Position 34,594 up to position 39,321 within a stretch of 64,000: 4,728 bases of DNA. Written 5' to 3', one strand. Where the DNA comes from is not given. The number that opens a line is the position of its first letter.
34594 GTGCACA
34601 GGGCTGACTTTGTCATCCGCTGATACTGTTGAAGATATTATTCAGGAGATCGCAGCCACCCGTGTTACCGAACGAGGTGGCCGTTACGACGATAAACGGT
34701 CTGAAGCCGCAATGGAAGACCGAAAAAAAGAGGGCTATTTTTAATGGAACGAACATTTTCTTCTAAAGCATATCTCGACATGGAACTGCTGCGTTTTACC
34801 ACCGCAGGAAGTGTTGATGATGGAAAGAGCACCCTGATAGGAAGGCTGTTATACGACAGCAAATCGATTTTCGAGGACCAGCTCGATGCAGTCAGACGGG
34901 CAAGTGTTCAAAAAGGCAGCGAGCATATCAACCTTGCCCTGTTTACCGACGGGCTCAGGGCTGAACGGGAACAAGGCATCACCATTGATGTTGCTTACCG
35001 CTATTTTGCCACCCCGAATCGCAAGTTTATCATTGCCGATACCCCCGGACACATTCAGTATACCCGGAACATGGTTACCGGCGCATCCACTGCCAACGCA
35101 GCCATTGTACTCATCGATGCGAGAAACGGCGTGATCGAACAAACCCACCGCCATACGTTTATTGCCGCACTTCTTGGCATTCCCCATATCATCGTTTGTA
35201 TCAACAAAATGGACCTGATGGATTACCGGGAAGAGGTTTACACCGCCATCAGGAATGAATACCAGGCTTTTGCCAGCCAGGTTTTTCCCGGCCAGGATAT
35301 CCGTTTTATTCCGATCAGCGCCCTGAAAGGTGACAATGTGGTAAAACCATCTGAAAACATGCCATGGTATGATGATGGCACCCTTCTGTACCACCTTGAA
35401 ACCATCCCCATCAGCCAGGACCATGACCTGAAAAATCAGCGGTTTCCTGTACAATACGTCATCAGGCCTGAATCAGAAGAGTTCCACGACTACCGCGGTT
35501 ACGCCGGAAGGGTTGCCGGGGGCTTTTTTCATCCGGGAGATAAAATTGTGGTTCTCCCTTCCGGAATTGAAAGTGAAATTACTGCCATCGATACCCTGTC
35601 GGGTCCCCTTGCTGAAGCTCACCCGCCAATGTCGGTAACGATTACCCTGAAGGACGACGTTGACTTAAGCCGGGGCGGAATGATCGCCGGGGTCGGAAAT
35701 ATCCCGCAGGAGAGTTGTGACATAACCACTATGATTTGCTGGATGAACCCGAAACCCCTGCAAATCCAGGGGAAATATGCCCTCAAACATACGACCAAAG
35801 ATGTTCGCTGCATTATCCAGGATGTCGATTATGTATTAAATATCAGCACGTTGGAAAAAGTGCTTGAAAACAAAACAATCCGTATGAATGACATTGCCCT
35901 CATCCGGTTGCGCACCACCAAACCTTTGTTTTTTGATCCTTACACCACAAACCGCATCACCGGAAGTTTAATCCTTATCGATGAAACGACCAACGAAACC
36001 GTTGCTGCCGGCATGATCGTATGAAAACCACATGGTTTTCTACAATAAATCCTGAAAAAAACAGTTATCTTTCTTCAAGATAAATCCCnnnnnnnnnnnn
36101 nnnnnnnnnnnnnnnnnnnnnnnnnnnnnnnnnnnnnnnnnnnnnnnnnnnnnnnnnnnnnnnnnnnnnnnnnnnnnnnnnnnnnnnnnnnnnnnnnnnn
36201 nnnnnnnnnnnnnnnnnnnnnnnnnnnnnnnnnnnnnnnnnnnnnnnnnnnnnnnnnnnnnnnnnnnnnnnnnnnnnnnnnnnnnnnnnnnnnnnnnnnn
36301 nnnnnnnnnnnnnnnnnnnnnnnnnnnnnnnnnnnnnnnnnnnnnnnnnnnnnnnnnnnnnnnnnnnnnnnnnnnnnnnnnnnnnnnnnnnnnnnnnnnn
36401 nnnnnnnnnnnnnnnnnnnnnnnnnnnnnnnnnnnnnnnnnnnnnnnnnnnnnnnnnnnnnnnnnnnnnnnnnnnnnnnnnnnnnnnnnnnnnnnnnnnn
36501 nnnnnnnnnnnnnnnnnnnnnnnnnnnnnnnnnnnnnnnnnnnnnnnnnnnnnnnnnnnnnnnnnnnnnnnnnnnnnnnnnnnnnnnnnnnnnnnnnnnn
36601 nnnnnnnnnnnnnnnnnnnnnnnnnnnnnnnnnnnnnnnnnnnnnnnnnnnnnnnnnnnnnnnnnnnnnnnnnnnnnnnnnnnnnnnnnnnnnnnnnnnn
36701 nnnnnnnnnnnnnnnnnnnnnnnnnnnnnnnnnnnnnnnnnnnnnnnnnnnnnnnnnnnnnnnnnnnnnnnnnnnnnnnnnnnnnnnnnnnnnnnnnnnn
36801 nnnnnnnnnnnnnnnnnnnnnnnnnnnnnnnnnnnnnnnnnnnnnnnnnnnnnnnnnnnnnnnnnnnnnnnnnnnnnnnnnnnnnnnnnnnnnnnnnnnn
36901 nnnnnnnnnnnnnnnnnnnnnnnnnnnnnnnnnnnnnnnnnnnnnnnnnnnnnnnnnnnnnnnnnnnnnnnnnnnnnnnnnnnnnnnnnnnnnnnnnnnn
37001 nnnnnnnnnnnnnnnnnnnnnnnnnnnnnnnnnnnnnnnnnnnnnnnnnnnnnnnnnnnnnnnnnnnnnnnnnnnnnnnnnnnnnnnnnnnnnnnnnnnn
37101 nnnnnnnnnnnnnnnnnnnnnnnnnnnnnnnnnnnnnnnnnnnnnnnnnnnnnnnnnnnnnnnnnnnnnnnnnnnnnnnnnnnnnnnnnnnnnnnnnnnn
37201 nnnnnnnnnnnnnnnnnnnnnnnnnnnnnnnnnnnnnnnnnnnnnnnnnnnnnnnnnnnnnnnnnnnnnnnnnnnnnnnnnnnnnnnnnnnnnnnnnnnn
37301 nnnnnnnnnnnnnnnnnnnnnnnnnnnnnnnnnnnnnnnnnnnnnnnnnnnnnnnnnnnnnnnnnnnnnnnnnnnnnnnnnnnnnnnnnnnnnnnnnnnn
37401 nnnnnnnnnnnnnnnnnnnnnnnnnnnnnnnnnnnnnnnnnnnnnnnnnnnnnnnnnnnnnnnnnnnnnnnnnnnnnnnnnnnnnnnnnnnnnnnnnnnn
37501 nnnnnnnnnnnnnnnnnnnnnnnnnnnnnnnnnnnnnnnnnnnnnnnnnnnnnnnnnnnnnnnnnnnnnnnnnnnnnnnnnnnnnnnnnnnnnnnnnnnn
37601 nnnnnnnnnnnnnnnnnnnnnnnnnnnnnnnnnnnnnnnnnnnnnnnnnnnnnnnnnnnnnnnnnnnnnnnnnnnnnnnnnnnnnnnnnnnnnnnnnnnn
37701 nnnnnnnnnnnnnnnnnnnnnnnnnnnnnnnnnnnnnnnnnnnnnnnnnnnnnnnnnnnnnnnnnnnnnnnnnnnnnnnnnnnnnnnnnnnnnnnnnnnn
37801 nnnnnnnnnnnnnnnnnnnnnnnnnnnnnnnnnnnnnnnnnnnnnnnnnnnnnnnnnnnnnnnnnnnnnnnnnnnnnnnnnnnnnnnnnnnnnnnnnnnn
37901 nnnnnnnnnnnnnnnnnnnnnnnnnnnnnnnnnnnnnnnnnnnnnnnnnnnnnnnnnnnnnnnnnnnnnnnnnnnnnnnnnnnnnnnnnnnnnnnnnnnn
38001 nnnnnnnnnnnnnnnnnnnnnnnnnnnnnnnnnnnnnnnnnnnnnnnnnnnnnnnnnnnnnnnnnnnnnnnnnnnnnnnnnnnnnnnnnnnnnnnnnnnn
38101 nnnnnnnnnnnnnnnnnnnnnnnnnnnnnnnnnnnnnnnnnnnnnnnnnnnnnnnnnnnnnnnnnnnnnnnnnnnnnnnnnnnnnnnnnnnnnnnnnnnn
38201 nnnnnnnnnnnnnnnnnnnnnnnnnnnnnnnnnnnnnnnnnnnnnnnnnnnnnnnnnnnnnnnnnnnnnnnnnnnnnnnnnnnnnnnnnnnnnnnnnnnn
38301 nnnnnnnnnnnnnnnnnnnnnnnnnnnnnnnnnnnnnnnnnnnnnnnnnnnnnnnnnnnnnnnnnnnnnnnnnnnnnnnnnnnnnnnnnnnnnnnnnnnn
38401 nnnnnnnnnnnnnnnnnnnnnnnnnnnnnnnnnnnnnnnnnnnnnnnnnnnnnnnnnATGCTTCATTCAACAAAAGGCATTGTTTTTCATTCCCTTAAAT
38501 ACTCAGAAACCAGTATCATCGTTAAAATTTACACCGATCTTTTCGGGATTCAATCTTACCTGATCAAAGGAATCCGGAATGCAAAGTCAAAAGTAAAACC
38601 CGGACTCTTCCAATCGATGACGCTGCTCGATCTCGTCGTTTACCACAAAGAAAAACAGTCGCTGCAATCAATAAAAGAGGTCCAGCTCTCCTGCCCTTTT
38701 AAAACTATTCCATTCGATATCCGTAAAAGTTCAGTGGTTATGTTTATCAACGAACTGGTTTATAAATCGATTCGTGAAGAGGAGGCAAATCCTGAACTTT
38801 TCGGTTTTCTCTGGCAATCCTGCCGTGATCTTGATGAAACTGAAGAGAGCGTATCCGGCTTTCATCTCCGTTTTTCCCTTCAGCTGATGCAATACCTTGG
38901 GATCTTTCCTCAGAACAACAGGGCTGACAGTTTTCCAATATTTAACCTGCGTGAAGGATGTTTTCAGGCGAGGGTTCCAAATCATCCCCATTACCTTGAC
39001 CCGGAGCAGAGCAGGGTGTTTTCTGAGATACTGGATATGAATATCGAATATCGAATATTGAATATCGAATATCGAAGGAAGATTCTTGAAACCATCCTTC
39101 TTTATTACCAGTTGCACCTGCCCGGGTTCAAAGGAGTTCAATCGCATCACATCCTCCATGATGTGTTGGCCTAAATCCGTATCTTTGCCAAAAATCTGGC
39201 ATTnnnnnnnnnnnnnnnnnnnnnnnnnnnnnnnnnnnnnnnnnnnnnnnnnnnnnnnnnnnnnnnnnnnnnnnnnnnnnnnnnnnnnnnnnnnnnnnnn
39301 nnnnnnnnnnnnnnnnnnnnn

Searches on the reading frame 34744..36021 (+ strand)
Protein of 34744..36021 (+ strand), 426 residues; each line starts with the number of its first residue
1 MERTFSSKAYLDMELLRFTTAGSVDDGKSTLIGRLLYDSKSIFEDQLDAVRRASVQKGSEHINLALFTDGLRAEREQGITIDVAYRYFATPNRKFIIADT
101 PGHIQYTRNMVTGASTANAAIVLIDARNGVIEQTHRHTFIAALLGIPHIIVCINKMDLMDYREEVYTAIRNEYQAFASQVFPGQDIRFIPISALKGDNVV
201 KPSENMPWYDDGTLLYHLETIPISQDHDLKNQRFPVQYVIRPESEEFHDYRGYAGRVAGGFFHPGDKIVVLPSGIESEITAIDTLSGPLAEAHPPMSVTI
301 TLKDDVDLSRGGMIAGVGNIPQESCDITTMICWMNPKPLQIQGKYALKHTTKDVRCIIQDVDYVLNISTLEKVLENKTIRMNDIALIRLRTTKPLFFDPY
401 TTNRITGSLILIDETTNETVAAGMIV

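Call 13: search_protein_families(library=ncbifam, proteins=[window:34744-36021:+], max_evalue=0.001)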
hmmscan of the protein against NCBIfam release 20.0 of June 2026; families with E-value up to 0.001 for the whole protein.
window:34744-36021:+ (426 aa): 37 families (the best 25 are shown)
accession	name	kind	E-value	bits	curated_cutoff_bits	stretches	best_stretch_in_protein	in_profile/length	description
NF004035.0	PRK05506.1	subfamily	1.7e-185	617.9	715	1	12-425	21-430/632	bifunctional sulfate adenylyltransferase subunit 1/adenylylsulfate kinase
NF003478.0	PRK05124.1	equivalog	1.9e-172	574.2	590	1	12-425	24-433/475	sulfate adenylyltransferase subunit CysN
TIGR02034.1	CysN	subfamily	1.5e-162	541.3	336.1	1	16-425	1-406/406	sulfate adenylyltransferase, large subunit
NF008969.0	PRK12317.1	subfamily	4.9e-81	272.5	502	1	16-426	8-419/426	elongation factor 1-alpha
TIGR00483.1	EF-1_alpha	equivalog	1.9e-72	244.1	540.1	1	16-425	8-419/427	translation elongation factor EF-1 subunit alpha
NF000766.0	PRK00049.1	subfamily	1.1e-26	93.5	449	1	69-197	51-179/396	elongation factor Tu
NF009372.0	PRK12735.1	subfamily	3.5e-26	91.9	479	1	69-301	51-280/396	elongation factor Tu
NF009373.0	PRK12736.1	subfamily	5.7e-26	91.2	452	1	69-196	51-178/394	elongation factor Tu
TIGR00475.1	selB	equivalog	7e-26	91.1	242.25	1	68-197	25-152/581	selenocysteine-specific translation elongation factor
TIGR00485.1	EF-Tu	equivalog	1.1e-24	86.9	522.4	1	69-197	51-179/394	elongation factor Tu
NF033148.1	tet_protect_M_W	exception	1.2e-16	60.3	1100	1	19-172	7-147/639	TetM/TetW/TetO/TetS family tetracycline resistance ribosomal protection protein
NF012155.1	tet_protect_M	exception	1.3e-15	56.6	1420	1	19-171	7-146/639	tetracycline resistance ribosomal protection protein Tet(M)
TIGR03680.1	eif2g_arch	equivalog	6.5e-15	55.2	514.5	1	19-199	9-185/407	translation initiation factor IF-2 subunit gamma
NF003077.0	PRK04000.1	equivalog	1.8e-14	53.8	315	1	19-199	13-189/412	translation initiation factor IF-2 subunit gamma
NF012153.1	tet_protect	equivalog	1.3e-13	50.1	775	1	24-172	9-144/614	tetracycline resistance ribosomal protection protein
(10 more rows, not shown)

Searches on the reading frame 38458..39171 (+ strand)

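Call 13: search_protein_families(library=ncbifam, proteins=[window:38458-39171:+], max_evalue=0.001)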
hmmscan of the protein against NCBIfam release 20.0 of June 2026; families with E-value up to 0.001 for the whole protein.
window:38458-39171:+ (238 aa): 1 family
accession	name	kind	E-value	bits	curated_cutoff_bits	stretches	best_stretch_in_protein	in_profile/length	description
TIGR00613.1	reco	equivalog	1.5e-22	80.3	48.7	1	5-152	3-146/239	DNA repair protein RecO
